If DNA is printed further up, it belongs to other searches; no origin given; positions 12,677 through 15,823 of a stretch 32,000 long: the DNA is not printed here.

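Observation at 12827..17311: AbiEi-AbiEii fused into one operon with a 948-aa AEP-primase/helicase/PLD-like gene: candidate undescribed three-component defence system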

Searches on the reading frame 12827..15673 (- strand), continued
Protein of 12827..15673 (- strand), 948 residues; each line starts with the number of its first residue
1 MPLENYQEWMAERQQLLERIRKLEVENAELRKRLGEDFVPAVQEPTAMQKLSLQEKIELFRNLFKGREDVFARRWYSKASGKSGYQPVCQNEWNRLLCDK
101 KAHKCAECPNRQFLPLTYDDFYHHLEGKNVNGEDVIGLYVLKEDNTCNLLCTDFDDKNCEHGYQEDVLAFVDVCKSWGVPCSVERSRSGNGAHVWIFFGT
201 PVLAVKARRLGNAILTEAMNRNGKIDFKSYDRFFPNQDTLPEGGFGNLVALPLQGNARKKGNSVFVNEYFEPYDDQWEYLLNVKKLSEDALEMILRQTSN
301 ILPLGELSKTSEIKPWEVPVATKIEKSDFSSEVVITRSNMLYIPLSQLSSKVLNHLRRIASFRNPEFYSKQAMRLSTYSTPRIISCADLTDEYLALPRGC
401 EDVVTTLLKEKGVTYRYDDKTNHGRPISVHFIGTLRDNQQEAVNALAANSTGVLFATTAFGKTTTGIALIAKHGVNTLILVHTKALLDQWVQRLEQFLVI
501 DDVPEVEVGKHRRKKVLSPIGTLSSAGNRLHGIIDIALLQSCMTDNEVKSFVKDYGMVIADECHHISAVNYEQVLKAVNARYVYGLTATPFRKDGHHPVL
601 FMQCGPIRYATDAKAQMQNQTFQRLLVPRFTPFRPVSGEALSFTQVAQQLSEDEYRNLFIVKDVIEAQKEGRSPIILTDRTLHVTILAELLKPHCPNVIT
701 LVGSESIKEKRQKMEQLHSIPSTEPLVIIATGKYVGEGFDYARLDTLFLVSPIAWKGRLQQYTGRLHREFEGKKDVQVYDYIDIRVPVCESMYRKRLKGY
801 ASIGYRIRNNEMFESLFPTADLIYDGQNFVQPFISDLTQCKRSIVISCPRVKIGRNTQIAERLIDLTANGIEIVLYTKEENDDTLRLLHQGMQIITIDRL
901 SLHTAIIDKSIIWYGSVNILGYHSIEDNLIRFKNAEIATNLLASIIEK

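Call 29: find_related_loci(query=window:12827-15673:-, collection=metagenome_contigs, flank=6000)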
Query window:12827-15673:- (948 aa) in metagenome_contigs; peptide patterns used: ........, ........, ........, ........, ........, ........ (x = any residue, [..] = any of these).
405 stretches matched a pattern; 310 encode a relative of the query (tblastn E <= 1e-3); the best 80 are kept; 80 distinct loci.
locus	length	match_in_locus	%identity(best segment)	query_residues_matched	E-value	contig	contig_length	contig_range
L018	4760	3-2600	97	83-948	0e+0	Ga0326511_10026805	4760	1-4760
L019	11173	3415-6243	84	1-945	0e+0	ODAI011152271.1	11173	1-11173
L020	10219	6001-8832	83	1-945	0e+0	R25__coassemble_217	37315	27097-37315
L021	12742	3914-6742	82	1-945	0e+0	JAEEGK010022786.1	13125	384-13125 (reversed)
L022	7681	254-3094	82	1-948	0e+0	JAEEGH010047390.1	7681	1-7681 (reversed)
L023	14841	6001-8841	82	1-948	0e+0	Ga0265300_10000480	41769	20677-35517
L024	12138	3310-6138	82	1-945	0e+0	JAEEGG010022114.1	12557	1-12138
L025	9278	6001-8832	80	1-945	0e+0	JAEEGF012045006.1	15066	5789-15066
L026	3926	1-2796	81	14-945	0e+0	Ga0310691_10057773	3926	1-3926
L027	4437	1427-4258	79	1-945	0e+0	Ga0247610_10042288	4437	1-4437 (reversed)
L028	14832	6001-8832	79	1-945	0e+0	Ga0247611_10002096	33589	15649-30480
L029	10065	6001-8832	79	1-945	0e+0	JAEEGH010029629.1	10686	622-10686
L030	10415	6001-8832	79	1-945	0e+0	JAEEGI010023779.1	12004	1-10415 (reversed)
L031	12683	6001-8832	79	1-945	0e+0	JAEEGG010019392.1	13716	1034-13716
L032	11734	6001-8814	79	7-945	0e+0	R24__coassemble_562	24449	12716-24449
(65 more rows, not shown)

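Call 39: search_protein_families(library=phrogs, proteins=[window:12827-15673:-], max_evalue=0.001)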
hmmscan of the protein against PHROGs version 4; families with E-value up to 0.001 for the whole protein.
window:12827-15673:- (948 aa): 8 families
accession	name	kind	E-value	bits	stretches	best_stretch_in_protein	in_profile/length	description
phrog_16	-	DNA, RNA and nucleotide metabolism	1.4e-50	173.4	1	393-784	239-601/986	DNA helicase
phrog_9690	-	DNA, RNA and nucleotide metabolism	1.3e-17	64.8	1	546-813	32-297/306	DNA helicase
phrog_62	-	DNA, RNA and nucleotide metabolism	4.8e-12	45.2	1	433-595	695-854/1881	DNA helicase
phrog_16259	-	DNA, RNA and nucleotide metabolism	6.5e-09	36.5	1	333-569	4-239/330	DNA helicase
phrog_5362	-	DNA, RNA and nucleotide metabolism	4.4e-08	33.8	0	191-266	155-252/280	DNA primase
phrog_21866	-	DNA, RNA and nucleotide metabolism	6.5e-08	33.4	1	114-259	42-177/538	primase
phrog_3830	-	unknown function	9.3e-05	21.8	0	536-593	377-439/1032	-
phrog_2488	-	DNA, RNA and nucleotide metabolism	0.00035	20.5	0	539-590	161-211/579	DNA helicase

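Call 40: search_protein_representatives(protein=window:12827-15673:-)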
Query: 948 residues. Proteins with E-value up to 0.001 (for the whole library): 25939; up to 1e-10: 13394; up to 1e-30: 2459. The best 150 are listed.
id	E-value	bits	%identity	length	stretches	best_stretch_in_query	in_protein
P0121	0.0e+00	1190.2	56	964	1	12-945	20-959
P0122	1.1e-296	1003.0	50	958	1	5-947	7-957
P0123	5.4e-254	861.7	46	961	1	39-943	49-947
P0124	2.1e-253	859.7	45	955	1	14-944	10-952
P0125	1.7e-249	846.8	46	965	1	52-941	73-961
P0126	2.5e-243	826.3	46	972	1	51-943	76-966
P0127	8.0e-241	818.1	45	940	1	24-943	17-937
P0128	9.3e-241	817.9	45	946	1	44-943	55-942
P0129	1.4e-240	817.3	45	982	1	54-944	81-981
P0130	9.7e-238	807.9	45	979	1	53-945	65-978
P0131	3.4e-237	806.1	45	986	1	51-943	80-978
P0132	4.9e-237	805.6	55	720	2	47-523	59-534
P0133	3.6e-234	796.1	46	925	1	10-942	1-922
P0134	4.2e-232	789.2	46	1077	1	48-919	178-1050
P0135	1.4e-229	780.8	42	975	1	6-944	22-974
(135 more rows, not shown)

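Call 42: find_related_loci(query=A1, collection=genome_contigs, flank=6000)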
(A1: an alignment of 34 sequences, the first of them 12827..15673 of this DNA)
Query A1 (948 aa) in genome_contigs; peptide patterns used: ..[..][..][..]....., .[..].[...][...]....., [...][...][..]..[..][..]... (x = any residue, [..] = any of these).
600 stretches matched a pattern (row limit reached: there are more); 588 encode a relative of the query (tblastn E <= 1e-3); the best 80 are kept; 80 distinct loci.
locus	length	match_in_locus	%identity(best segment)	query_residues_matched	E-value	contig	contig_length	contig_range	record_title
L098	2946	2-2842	82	1-948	0e+0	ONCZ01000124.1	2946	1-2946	uncultured Prevotellaceae bacterium isolate RUG195 genome assembly, contig: scaffold_23975, whole genome shotgun sequenc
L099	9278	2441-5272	77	1-945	0e+0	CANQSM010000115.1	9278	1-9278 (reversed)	MAG: uncultured Phocaeicola sp. isolate Lapin-021__bin16 genome assembly, contig: Lapin-021__NODE_8656_length_9278_cov_7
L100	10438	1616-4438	74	4-945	0e+0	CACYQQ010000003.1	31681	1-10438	MAG: uncultured Bacteroidales bacterium isolate RUG12191 genome assembly, contig: RUG12191_asm_3, whole genome shotgun s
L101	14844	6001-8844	97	1-948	0e+0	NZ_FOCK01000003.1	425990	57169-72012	Prevotella sp. ne3005, whole genome shotgun sequence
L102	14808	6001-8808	59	6-942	0e+0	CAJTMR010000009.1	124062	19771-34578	MAG TPA_asm: uncultured Parabacteroides sp. isolate MGBC100138 genome assembly, contig: MGBC100138.9, whole genome shotg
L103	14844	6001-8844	75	3-948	0e+0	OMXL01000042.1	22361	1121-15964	uncultured Prevotellaceae bacterium isolate RUG062 genome assembly, contig: scaffold_1839, whole genome shotgun sequence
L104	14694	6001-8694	57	55-945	0e+0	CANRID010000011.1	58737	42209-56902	MAG: uncultured Bacteroidales bacterium isolate Lapin-008__bin2 genome assembly, contig: Lapin-008__NODE_646_length_5873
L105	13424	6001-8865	54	1-943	0e+0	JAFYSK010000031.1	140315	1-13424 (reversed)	MAG: Paludibacteraceae bacterium isolate RGIG7379 Water_buffalos_Cecum-5__c610668, whole genome shotgun sequence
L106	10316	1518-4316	54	17-945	0e+0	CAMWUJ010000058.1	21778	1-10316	MAG TPA_asm: uncultured Porphyromonadaceae bacterium isolate SRR14411333_bin.1_metawrap_v1.3_MAG genome assembly, contig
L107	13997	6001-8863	59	8-942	0e+0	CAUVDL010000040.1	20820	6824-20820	MAG TPA_asm: uncultured Prevotella sp. isolate SRR13061537_bin.17_MetaWRAP_v1.3_MAG genome assembly, contig: ERZ21659651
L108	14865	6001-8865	45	5-945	0e+0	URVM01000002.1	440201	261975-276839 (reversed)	uncultured Clostridiales bacterium isolate UMGS1389 genome assembly, contig: NODE_3_length_440201_cov_21.639940, whole g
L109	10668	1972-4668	48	52-942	0e+0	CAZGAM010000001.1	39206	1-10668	MAG TPA_asm: uncultured Oscillospiraceae bacterium isolate SRP314395_co1_5 genome assembly, contig: NODE_693_length_3920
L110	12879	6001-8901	45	5-945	0e+0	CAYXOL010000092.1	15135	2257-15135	MAG TPA_asm: uncultured Clostridium sp. isolate binchicken_co135_7 genome assembly, contig: NODE_5865_length_15135_cov_1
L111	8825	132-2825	47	56-945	0e+0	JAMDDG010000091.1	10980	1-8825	MAG: Bacteroidetes bacterium isolate FK_Sedi_B_Bin.148 NODE_24687_length_10980_cov_4.71268, whole genome shotgun sequenc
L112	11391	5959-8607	47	44-941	0e+0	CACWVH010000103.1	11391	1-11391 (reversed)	MAG: uncultured Ruminococcus sp. isolate RUG10944 genome assembly, contig: RUG10944_asm_103, whole genome shotgun sequen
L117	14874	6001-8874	44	6-943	0e+0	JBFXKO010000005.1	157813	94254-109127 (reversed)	MAG: Sedimentibacter sp. isolate CA_2019_TPIn_77 NODE_360_length_157813_cov_7.413600_TPIn, whole genome shotgun sequence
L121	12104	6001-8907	44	5-945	0e+0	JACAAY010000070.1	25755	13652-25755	MAG: Desulfuromonadales bacterium isolate Cfx2-04 MAG4_70, whole genome shotgun sequence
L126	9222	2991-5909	43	5-945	0e+0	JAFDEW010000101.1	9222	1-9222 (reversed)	MAG: Deltaproteobacteria bacterium isolate Meg19_46_Bin_253 Meg19_46_Bin_253_scaffold_16791, whole genome shotgun sequen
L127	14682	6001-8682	45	54-945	0e+0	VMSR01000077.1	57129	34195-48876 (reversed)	MAG: Desulfobacula sp. isolate S2_67 k141_196907, whole genome shotgun sequence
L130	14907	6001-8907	42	6-945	0e+0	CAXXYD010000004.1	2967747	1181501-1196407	MAG: Desulfosarcinaceae bacterium isolate d8a7a971-57cf-42a0-aaa7-90f8cedb306c genome assembly, contig: contig_4, whole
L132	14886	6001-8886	43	6-945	0e+0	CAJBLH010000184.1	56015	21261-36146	MAG: uncultured Desulfobacteraceae bacterium isolate Loc090721-6m_bin-047 genome assembly, contig: bin-047:184/315, whol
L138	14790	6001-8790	55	18-945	0e+0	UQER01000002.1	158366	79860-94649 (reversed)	uncultured Porphyromonadaceae bacterium isolate UMGS216 genome assembly, contig: NODE_23_length_158366_cov_6.817675, who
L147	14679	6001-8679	47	50-942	0e+0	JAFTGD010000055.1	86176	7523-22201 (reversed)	MAG: Oscillospiraceae bacterium isolate RGIG3788 Roe_deer_Abomasum-5__c1827, whole genome shotgun sequence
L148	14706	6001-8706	44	56-947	0e+0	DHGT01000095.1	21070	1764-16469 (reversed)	MAG TPA_asm: Desulfatitalea sp. UBA4791 UBA4791_contig_36090, whole genome shotgun sequence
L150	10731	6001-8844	40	10-943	0e+0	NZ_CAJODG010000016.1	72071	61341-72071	Selenomonas sp. AE3005 isolate Sheep_1_mag_33, whole genome shotgun sequence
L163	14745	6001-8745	41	54-945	0e+0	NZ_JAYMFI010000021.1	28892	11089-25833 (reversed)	Adlercreutzia shanghongiae strain R25 contig21, whole genome shotgun sequence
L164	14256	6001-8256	45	52-820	0e+0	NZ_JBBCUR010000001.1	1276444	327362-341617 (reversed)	Paenibacillus sp. MMO-177 contig00001, whole genome shotgun sequence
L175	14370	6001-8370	45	11-811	0e+0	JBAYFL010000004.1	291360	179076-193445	MAG: Verrucomicrobiia bacterium isolate SO_2016_GW1_10 scaffold00051_OW334_2016, whole genome shotgun sequence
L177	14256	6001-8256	44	49-807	0e+0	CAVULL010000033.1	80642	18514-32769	MAG: uncultured Verrucomicrobiae bacterium isolate MFD06435.bin.2.21 genome assembly, contig: contig_56985, whole genome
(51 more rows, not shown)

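Call 44: search_protein_families(library=pfam, proteins=[L117:5041-5937:+, L117:4439-5044:+, L130:5039-5992:+, L130:4494-5087:+, L150:5081-5989:+, L164:4744-5652:+, L164:4038-4625:+, L121:4883-5929:+, L107:5075-6043:+, L127:4006-4989:+], max_evalue=0.001)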
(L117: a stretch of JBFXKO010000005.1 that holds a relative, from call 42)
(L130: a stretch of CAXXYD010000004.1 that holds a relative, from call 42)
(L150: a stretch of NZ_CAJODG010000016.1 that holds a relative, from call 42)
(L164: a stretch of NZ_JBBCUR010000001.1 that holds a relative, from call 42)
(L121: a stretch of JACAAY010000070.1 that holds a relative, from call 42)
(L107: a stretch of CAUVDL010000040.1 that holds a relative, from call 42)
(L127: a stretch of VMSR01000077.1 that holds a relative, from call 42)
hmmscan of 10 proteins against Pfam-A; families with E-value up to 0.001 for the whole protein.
L117:5041-5937:+ (298 aa): 1 family
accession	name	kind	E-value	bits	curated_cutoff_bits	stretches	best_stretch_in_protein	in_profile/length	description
PF08843.17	AbiEii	-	1.6e-45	156.3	22.5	1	33-266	1-236/238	Nucleotidyl transferase AbiEii toxin, Type IV TA system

L117:4439-5044:+ (201 aa): 0 families

L130:5039-5992:+ (317 aa): 1 family
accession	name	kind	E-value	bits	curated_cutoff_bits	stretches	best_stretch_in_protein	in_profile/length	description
PF08843.17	AbiEii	-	5.8e-47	161.1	22.5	1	54-287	1-237/238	Nucleotidyl transferase AbiEii toxin, Type IV TA system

L130:4494-5087:+ (197 aa): 1 family
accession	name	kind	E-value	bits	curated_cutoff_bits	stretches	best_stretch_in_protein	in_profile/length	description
PF13338.12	AbiEi_4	-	5.1e-09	36.5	25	1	6-50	4-48/49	Transcriptional regulator, AbiEi antitoxin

L150:5081-5989:+ (302 aa): 3 families
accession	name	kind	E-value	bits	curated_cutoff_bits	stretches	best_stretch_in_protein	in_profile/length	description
PF18074.6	PriA_C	-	3.2e-16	60.4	26.9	1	208-298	1-95/95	Primosomal protein N C-terminal domain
PF00271.37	Helicase_C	-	7.6e-10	39.5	23.5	1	64-165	22-110/110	Helicase conserved C-terminal domain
PF18319.7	Zn_ribbon_PriA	-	0.00011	22.6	26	1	22-44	1-24/27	PriA DNA helicase Cys-rich region (CRR) domain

L164:4744-5652:+ (302 aa): 1 family
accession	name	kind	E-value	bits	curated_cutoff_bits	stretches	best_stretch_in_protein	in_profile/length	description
PF03781.23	FGE-sulfatase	-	3.4e-50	171.5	23.3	1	51-300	3-255/255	Sulfatase-modifying factor enzyme 1-like domain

L164:4038-4625:+ (195 aa): 1 family
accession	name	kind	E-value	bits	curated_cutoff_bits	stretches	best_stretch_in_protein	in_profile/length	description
PF00457.24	Glyco_hydro_11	-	6.5e-74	247.9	27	1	14-193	3-178/178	Glycosyl hydrolases family 11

L121:4883-5929:+ (348 aa): 2 families
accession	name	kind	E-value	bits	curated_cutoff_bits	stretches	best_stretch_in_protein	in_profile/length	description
PF13310.11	Virulence_RhuM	-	2e-21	76.9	33.7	1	84-153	1-73/252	Virulence protein RhuM family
PF02661.23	Fic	-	9.1e-12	46.1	24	1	232-297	18-93/93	Fic/DOC family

L107:5075-6043:+ (322 aa): 1 family
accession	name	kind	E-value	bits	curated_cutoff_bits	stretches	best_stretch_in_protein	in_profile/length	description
PF07751.16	Abi_2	-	1.6e-56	192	25.6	1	55-240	1-184/184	Abi-like protein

L127:4006-4989:+ (327 aa): 4 families
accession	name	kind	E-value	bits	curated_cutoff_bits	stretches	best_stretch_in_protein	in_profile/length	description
PF01555.25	N6_N4_Mtase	-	6.7e-41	141.1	26.7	1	69-303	1-219/221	DNA methylase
PF01170.24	UPF0020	-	5.3e-06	26.7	22.3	1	244-301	6-64/197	RMKL-like, methyltransferase domain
PF08241.18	Methyltransf_11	-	9.7e-05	23.4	21.2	0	100-123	72-95/95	Methyltransferase domain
PF13649.12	Methyltransf_25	-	0.00077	20.5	27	0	271-310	3-44/97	Methyltransferase domain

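Call 48: search_protein_families(library=pfam, proteins=[L099:1147-2421:+, L100:180-1520:+, L103:4681-5997:+, L103:4335-4676:+, L109:304-1656:+, L126:2351-2944:+, L127:4991-5713:+, L132:3310-5937:+, L138:4419-5966:+, L147:5108-5833:+], max_evalue=0.001)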
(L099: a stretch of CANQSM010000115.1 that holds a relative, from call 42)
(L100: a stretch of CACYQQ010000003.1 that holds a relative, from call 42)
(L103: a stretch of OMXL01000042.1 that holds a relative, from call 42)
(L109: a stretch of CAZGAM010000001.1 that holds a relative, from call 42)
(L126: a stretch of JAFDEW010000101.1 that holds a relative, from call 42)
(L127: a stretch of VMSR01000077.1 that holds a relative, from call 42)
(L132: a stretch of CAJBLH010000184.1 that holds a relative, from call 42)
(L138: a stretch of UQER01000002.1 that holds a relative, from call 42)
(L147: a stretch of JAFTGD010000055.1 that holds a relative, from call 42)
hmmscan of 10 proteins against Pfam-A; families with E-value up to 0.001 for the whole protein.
L099:1147-2421:+ (424 aa): 2 families
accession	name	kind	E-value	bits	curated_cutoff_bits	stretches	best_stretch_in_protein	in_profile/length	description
PF13635.12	DUF4143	-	3.3e-31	108.6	28.1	1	200-366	1-159/160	Domain of unknown function (DUF4143)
PF13173.12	AAA_14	-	6.3e-14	52.5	27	1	22-136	4-127/129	AAA domain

L100:180-1520:+ (446 aa): 2 families
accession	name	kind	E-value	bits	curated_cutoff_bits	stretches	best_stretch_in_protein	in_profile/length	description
PF00654.25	Voltage_CLC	-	1.3e-60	205.9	24.8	1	2-282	89-344/346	Voltage gated chloride channel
PF00571.33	CBS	-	4e-18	65.9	24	2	318-370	2-54/57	CBS domain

L103:4681-5997:+ (438 aa): 0 families

L103:4335-4676:+ (113 aa): 1 family
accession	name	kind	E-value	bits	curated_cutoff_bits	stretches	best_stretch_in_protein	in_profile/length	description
PF12728.13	HTH_17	-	2.5e-09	37.7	27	1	54-99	4-49/51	Helix-turn-helix domain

L109:304-1656:+ (450 aa): 4 families
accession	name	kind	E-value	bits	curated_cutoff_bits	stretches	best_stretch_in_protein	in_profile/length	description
PF08238.18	Sel1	-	1.3e-65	215.9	30.7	6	404-439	1-36/36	Sel1 repeat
PF13248.11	Zn_ribbon_3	-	6e-05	22.8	27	1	2-23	4-25/26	zinc-ribbon domain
PF13240.11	Zn_Ribbon_1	-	0.00072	19.7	25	0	2-22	1-21/23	zinc-ribbon domain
PF23310.1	TPR_27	-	0.00086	19.4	27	0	386-434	43-91/110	Plant tetratrico peptide repeats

L126:2351-2944:+ (197 aa): 1 family
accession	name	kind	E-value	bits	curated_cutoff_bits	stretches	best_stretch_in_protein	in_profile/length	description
PF13338.12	AbiEi_4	-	1.8e-13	50.8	25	1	4-51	2-49/49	Transcriptional regulator, AbiEi antitoxin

L127:4991-5713:+ (240 aa): 1 family
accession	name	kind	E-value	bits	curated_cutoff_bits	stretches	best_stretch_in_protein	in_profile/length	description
PF04555.19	XhoI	-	1.7e-82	276.4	25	1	29-214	5-191/191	Restriction endonuclease XhoI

L132:3310-5937:+ (875 aa): 4 families
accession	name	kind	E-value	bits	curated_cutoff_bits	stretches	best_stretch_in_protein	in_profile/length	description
PF09572.16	RE_XamI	-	2.1e-86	290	25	1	53-311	1-256/256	XamI restriction endonuclease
PF07669.17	Eco57I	-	9.7e-15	55.5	25.3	1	454-563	63-170/171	Eco57I restriction-modification methylase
PF02384.22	N6_Mtase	-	6e-08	32.8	20.4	1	369-581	23-234/311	N-6 DNA Methylase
PF05175.20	MTS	-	0.00019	21.5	23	1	404-497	39-130/170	Methyltransferase small domain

L138:4419-5966:+ (515 aa): 3 families
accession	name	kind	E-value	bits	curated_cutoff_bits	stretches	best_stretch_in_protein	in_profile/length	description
PF13749.12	HATPase_c_4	-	5.3e-15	55.6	26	1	309-393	2-88/89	Putative ATP-dependent DNA helicase recG C-terminal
PF04326.19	SLFN_AlbA_2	-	2.1e-14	54.5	25.3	1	16-132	1-117/118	Schlafen, AlbA_2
PF13384.12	HTH_23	-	8.1e-05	22.8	24.6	1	454-492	3-39/50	Homeodomain-like domain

L147:5108-5833:+ (241 aa): 0 families
